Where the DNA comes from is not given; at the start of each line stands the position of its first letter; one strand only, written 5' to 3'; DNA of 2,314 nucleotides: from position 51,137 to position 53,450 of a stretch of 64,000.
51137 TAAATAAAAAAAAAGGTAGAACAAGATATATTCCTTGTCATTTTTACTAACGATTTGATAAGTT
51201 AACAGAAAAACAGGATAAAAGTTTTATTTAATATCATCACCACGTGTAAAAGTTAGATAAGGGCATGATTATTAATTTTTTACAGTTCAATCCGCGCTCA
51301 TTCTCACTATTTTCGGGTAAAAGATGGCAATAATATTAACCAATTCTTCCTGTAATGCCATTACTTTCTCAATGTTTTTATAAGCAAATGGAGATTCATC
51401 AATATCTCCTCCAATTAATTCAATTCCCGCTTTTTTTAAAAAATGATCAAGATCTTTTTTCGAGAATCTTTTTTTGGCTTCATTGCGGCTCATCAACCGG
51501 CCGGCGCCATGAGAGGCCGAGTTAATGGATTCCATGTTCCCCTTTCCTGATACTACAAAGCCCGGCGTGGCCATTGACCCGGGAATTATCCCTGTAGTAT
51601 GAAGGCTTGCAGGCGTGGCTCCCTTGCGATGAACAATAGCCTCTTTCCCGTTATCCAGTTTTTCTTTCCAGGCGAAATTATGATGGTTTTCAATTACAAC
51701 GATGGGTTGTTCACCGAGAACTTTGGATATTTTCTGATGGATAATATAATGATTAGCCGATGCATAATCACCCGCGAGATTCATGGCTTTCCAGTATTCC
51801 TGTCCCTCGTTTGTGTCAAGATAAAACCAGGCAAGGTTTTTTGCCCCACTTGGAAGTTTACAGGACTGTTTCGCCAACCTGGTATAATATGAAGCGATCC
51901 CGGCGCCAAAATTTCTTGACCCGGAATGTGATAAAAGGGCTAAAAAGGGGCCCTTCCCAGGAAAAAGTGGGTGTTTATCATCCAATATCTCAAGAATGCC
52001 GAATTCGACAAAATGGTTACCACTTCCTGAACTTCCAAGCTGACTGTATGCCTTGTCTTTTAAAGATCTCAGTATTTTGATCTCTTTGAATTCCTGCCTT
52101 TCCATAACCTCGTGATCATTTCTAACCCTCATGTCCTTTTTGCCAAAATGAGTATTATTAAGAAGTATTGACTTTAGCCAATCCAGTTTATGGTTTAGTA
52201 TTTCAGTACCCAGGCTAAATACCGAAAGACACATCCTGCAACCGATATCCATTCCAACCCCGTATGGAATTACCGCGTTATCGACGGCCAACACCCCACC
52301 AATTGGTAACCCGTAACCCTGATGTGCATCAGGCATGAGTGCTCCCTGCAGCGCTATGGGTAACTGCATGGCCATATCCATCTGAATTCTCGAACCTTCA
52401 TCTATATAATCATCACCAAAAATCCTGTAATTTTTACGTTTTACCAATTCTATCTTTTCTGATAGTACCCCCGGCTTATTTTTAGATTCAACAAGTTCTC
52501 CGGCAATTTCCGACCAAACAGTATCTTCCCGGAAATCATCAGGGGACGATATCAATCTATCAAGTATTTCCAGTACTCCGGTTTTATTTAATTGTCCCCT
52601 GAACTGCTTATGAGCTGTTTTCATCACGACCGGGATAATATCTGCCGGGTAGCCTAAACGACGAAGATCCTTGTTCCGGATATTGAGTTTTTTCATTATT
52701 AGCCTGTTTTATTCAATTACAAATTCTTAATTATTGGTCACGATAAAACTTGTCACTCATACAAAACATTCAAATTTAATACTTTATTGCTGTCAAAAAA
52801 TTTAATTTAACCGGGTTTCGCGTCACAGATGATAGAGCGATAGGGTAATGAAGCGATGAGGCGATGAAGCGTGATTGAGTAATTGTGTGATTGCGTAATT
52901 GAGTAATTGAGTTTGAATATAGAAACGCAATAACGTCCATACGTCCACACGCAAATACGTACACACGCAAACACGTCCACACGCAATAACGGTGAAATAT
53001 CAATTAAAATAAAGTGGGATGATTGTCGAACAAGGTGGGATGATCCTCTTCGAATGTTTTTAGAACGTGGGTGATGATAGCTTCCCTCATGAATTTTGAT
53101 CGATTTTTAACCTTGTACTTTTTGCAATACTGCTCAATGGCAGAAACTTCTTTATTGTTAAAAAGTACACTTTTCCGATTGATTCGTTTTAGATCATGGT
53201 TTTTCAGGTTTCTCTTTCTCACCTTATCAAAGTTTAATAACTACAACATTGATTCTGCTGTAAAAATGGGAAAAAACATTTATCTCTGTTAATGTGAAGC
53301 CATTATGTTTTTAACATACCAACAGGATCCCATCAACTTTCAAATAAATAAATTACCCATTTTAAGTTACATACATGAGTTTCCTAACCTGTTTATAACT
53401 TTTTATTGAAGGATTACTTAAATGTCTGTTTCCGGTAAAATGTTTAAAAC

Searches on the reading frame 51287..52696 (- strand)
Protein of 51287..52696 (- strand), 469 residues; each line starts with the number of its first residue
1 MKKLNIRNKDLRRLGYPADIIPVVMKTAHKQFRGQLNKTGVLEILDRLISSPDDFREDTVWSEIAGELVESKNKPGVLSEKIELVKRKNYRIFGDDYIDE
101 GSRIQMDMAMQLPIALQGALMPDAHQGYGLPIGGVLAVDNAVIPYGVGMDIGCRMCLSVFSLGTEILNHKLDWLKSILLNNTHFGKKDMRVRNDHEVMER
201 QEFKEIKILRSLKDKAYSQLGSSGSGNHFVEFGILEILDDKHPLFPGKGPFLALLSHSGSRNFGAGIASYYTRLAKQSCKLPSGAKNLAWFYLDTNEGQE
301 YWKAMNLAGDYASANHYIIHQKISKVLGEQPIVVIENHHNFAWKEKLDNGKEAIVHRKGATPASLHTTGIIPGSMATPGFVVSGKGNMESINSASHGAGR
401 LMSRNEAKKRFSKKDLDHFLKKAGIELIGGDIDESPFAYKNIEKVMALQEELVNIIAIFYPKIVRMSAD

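Call 14: search_protein_families(library=pfam, proteins=[window:51287-52696:-], max_evalue=0.01)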
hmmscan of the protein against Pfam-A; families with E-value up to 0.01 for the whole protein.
window:51287-52696:- (469 aa): 1 family
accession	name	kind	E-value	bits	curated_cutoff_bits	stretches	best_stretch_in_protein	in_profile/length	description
PF01139.22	RtcB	-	9.3e-83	279.2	27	1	108-464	4-423/426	tRNA-splicing ligase RtcB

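Call 54: find_encoding_contigs(protein=window:51287-52696:-, flank=10000, max_places=10)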
Protein window:51287-52696:- (469 aa): no gene with exactly this product is on record in the collection.

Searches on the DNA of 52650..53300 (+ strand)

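Call 60: search_dna_similar(query=window:52800-53010:+, collection=plasmids, mode=distant, max_evalue=0.01)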
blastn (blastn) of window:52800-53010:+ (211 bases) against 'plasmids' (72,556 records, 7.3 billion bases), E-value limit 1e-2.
Records with a match: 6; places in all: 79; records where one place covers at least 80% of the query: 0.
Best place of each record, by identity: 90-95% 1; 80-90% 5.
By first word of the organism name: Vibrio 4; Buttiauxella 1; Paraburkholderia 1.
By predicted mobility (MOB-suite, as given by PLSDB): conjugative 4; mobilizable 1; non-mobilizable 1.
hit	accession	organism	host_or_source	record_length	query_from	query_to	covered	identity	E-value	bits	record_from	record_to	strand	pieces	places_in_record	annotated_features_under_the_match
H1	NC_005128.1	Vibrio vulnificus YJ016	-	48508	72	121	24%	86.5%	7e-7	61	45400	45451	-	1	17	parA: ParA family partition ATPase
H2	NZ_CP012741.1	Vibrio vulnificus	Homo sapiens,blood sample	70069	72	121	24%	86.5%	7e-7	61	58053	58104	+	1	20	parA: ParA family partition ATPase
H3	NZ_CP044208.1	Vibrio vulnificus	Homo sapiens,blood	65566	72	121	24%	86.5%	7e-7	61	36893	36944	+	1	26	parA: ParA family partition ATPase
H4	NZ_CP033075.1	Buttiauxella sp. 3AFRM03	Cerambycidae sp.,pure isolate,larvae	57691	72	115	21%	88.6%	8e-6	58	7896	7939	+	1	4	none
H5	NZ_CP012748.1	Paraburkholderia caribensis MBA4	soil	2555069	70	113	21%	86.4%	1e-4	54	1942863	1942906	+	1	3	none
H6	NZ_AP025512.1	Vibrio tasmaniensis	-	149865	72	113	20%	90.5%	2e-6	59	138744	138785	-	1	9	none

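Call 61: search_dna_similar(query=window:52800-53010:+, collection=phages, mode=distant, max_evalue=0.01)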
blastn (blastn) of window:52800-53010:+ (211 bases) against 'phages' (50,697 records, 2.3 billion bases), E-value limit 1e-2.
No match.

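Call 62: get_annotated_region(hit=H1, flank=2500)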
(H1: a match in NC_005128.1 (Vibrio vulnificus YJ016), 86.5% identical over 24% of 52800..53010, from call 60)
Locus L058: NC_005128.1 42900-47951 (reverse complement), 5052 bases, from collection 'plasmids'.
description: Vibrio vulnificus YJ016 plasmid pYJ016, complete sequence
organism: Vibrio vulnificus YJ016 (NCBI taxid 196600)
taxonomy: Bacteria; Pseudomonadota; Gammaproteobacteria; Vibrionales; Vibrionaceae; Vibrio; Vibrio vulnificus; Vibrio vulnificus YJ016
host: -; source: -; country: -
typing (MOB-suite, as given by PLSDB): conjugative; relaxase MOBF; mating-pair formation MPF_F
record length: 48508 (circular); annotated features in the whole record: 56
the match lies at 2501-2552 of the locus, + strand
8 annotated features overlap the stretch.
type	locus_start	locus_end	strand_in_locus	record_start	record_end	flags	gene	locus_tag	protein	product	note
CDS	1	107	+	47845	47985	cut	-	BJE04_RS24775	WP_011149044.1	hypothetical protein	-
CDS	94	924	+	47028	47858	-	-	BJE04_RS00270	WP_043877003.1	hypothetical protein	-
CDS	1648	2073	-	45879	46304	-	-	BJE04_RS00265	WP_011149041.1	type II toxin-antitoxin system HicB family antitoxin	-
CDS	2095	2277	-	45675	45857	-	-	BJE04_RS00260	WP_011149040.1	type II toxin-antitoxin system HicA family toxin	-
CDS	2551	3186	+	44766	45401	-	parA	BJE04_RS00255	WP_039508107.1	ParA family partition ATPase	-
CDS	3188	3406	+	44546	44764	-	-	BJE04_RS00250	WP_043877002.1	hypothetical protein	-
CDS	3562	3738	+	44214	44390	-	-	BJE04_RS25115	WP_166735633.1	hypothetical protein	-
CDS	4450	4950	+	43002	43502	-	-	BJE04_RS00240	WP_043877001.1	hypothetical protein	-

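Call 65: get_annotated_region(hit=H4, flank=2000)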
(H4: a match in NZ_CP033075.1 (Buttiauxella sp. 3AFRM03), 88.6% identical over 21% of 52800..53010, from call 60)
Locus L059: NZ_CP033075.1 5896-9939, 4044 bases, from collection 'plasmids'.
description: Buttiauxella sp. 3AFRM03 plasmid pBTX_57, complete sequence
organism: Buttiauxella sp. 3AFRM03 (NCBI taxid 2479367)
taxonomy: Bacteria; Pseudomonadota; Gammaproteobacteria; Enterobacterales; Enterobacteriaceae; Buttiauxella; Buttiauxella sp. 3AFRM03
host: -; source: Cerambycidae sp.,pure isolate,larvae; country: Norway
typing (MOB-suite, as given by PLSDB): mobilizable; relaxase MOBC
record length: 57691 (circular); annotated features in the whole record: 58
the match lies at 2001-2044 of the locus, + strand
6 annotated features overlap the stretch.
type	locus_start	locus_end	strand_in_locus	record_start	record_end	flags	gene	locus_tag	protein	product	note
CDS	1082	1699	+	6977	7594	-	-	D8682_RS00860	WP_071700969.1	ParA family protein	-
CDS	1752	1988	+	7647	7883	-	-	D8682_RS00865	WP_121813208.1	plasmid partition protein ParG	-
CDS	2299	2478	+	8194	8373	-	-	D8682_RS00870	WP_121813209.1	type II toxin-antitoxin system HicA family toxin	-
CDS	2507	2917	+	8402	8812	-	-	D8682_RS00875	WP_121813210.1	type II toxin-antitoxin system HicB family antitoxin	-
CDS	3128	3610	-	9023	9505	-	-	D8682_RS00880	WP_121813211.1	hypothetical protein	-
CDS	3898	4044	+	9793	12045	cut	-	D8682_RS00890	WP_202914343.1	M23 family metallopeptidase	GO:0006508 - proteolysis [Evidence IEA]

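Call 66: get_annotated_region(hit=H6, flank=2000)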
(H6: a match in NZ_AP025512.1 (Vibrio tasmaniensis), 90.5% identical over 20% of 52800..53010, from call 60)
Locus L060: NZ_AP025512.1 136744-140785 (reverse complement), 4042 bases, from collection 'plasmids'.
description: Vibrio tasmaniensis strain LMG 20012 plasmid p1, complete sequence
organism: Vibrio tasmaniensis (NCBI taxid 212663)
taxonomy: Bacteria; Pseudomonadota; Gammaproteobacteria; Vibrionales; Vibrionaceae; Vibrio; Vibrio tasmaniensis
host: -; source: -; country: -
typing (MOB-suite, as given by PLSDB): conjugative; replicon rep_cluster_1317; relaxase MOBF; mating-pair formation MPF_F
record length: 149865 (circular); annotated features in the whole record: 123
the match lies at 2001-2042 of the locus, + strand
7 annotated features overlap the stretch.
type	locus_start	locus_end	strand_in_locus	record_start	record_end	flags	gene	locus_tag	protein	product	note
CDS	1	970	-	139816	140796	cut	-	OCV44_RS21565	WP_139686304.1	Rpn family recombination-promoting nuclease/putative transposase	-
CDS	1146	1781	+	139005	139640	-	parA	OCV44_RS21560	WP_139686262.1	ParA family partition ATPase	-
CDS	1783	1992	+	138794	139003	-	-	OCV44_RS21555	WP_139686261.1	hypothetical protein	-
CDS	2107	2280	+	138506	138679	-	-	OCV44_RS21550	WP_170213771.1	hypothetical protein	-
CDS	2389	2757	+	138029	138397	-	-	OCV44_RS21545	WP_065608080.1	phage protein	-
CDS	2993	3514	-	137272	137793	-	-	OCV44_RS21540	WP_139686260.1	hypothetical protein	-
CDS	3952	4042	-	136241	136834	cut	-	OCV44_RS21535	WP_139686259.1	hypothetical protein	-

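Call 67: get_annotated_region(hit=H5, flank=2000)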
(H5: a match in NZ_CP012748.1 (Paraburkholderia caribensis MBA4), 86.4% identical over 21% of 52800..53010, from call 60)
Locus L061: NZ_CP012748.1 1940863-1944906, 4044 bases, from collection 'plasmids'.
description: Paraburkholderia caribensis MBA4 plasmid unnamed, complete sequence
organism: Paraburkholderia caribensis MBA4 (NCBI taxid 1323664)
taxonomy: Bacteria; Pseudomonadota; Betaproteobacteria; Burkholderiales; Burkholderiaceae; Paraburkholderia; Paraburkholderia caribensis; Paraburkholderia caribensis MBA4
host: -; source: soil; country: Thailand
typing (MOB-suite, as given by PLSDB): non-mobilizable
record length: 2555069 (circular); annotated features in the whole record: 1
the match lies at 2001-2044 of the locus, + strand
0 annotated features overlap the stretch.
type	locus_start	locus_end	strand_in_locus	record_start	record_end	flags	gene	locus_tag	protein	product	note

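Call 76: search_dna_similar(query=window:52915-53005:+, collection=plasmids, mode=distant, max_evalue=0.1)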
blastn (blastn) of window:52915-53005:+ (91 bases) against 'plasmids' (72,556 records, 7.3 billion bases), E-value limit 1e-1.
No match.

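Call 89: search_rna_families(source=window, start=52650, end=53300, threshold=evalue, max_evalue=1)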
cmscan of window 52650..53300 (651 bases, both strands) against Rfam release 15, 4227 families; matches with E-value up to 1: 0.
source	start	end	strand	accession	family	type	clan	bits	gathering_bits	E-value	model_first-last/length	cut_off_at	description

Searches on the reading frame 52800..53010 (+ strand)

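Call 120: search_protein_families(library=pfam, proteins=[L058:3188-3406:+, L059:1752-1988:+, L060:1783-1992:+, L058:2551-3186:+], max_evalue=0.1)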
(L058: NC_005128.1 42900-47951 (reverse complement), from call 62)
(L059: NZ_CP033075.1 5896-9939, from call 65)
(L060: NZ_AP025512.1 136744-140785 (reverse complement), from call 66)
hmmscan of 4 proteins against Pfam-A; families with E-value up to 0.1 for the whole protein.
L058:3188-3406:+ (72 aa): 2 families
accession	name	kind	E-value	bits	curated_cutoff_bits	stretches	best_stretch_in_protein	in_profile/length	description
PF12441.14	CopG_antitoxin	-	0.043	15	28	1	25-64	39-78/79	CopG antitoxin of type II toxin-antitoxin system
PF13102.12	Phage_int_SAM_5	-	0.067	14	22.3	1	20-66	7-55/98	Phage integrase SAM-like domain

L059:1752-1988:+ (78 aa): 6 families
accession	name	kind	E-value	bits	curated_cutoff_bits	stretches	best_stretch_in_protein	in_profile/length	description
PF09274.16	ParG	-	2.3e-28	98.6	21.4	1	1-78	1-76/76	ParG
PF09386.16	ParD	-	0.00025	21.8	27.3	1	38-66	3-32/80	Antitoxin ParD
PF23807.1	RHH_10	-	0.0008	20.1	27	1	36-72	23-59/84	Ribbon-helix-helix protein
PF04405.19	ScdA_N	-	0.011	15.8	32.5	1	49-72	32-55/56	Domain of Unknown function (DUF542)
PF21432.3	56B_RHH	-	0.068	13.6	27.2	0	48-75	4-31/32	56B-like, Ribbon-helix-helix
PF22513.2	FitA-like_RHH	-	0.073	13.5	27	0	42-62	7-27/39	Antitoxin FitA-like, ribbon-helix-helix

L060:1783-1992:+ (69 aa): 1 family
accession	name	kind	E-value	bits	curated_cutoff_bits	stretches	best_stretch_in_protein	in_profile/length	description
PF12917.13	YfbR-like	-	0.042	14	25.9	1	11-61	80-132/182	5'-deoxynucleotidase YfbR-like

L058:2551-3186:+ (211 aa): 13 families
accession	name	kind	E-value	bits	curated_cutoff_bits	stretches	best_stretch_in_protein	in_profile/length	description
PF13614.12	AAA_31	-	5.4e-21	75.8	27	2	3-44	2-44/177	AAA domain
PF01656.29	CbiA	-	6.4e-13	49.2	25.4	1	5-184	1-123/125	CobQ/CobB/MinD/ParA nucleotide binding domain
PF09140.17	MipZ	-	2.2e-11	44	20.7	2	4-38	2-37/262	ATPase MipZ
PF07015.17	VirC1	-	7.8e-08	32.4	24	1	4-191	3-197/231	VirC1 protein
PF06564.18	CBP_BcsQ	-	2e-07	31.2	21.3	2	63-203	101-230/234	Cellulose biosynthesis protein BcsQ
PF10609.15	ParA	-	2e-05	24.6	27.1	1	2-42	3-44/246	NUBPL iron-transfer P-loop NTPase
PF13578.12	Methyltransf_24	-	0.0003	22.1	26.3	1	20-94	11-85/105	Methyltransferase domain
PF02374.21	ArsA_ATPase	-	0.016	14.9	24.3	1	8-50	6-49/305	Anion-transporting ATPase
PF06414.18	Zeta_toxin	-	0.02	14.8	22.3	1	11-39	24-52/199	Zeta toxin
PF00142.24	Fer4_NifH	-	0.046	13.6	25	0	9-41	6-39/271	4Fe-4S iron sulfur cluster binding proteins, NifH/frxC family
PF09848.15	SLFN-g3_helicase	-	0.073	12.8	24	0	12-93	10-95/354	Schlafen group 3, DNA/RNA helicase domain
PF13238.12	AAA_18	-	0.076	13.9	29.4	0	13-85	8-79/128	AAA domain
PF13604.12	AAA_30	-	0.085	13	27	0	5-95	20-106/191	AAA domain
